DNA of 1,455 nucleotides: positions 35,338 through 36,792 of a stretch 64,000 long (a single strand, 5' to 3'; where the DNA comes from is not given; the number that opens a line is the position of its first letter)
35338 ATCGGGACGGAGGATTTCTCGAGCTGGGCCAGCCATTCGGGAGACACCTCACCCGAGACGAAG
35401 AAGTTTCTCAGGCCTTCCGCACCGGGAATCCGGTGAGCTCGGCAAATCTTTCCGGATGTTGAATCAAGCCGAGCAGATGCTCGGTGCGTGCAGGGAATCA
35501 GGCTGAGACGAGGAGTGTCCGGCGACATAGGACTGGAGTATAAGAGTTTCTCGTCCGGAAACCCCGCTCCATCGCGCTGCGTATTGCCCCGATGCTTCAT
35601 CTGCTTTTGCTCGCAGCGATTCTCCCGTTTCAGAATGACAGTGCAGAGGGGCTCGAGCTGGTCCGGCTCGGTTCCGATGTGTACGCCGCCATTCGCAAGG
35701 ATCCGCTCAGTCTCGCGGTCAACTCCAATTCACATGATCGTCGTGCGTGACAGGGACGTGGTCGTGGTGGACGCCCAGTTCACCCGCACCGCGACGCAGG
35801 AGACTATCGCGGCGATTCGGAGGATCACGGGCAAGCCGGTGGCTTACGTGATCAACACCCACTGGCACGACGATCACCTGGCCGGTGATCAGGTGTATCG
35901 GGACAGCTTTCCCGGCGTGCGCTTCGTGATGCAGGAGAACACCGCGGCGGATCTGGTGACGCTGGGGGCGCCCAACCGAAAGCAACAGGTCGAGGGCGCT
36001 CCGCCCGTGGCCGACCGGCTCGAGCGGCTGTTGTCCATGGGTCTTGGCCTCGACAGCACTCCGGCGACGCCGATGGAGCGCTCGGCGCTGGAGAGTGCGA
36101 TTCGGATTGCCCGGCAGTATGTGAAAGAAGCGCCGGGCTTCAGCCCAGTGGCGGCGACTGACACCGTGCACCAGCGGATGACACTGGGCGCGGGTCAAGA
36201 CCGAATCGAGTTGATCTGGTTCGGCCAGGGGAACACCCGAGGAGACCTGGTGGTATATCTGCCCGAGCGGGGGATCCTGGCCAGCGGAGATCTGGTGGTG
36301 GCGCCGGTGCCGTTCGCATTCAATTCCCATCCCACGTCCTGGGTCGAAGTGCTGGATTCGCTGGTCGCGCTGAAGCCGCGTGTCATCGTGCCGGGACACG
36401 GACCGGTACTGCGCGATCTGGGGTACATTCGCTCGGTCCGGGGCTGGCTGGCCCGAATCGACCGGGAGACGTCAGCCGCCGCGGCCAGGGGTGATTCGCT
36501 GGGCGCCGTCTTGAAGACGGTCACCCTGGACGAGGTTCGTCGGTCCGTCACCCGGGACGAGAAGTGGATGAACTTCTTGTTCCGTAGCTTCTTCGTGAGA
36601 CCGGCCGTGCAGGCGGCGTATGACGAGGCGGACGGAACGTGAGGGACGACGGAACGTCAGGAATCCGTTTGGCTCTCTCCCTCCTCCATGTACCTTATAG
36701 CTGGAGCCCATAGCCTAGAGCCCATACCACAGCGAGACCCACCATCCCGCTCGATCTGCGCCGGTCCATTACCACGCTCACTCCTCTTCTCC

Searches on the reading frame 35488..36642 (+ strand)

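Call 54: search_protein_families(library=pfam, proteins=[window:35488-36642:+], max_evalue=0.001)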
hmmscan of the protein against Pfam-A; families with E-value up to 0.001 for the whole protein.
window:35488-36642:+ (384 aa): 1 family
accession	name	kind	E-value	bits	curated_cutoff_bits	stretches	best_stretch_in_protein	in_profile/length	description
PF00753.33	Lactamase_B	-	3.2e-17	63.5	22.7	1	84-304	10-196/196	Metallo-beta-lactamase superfamily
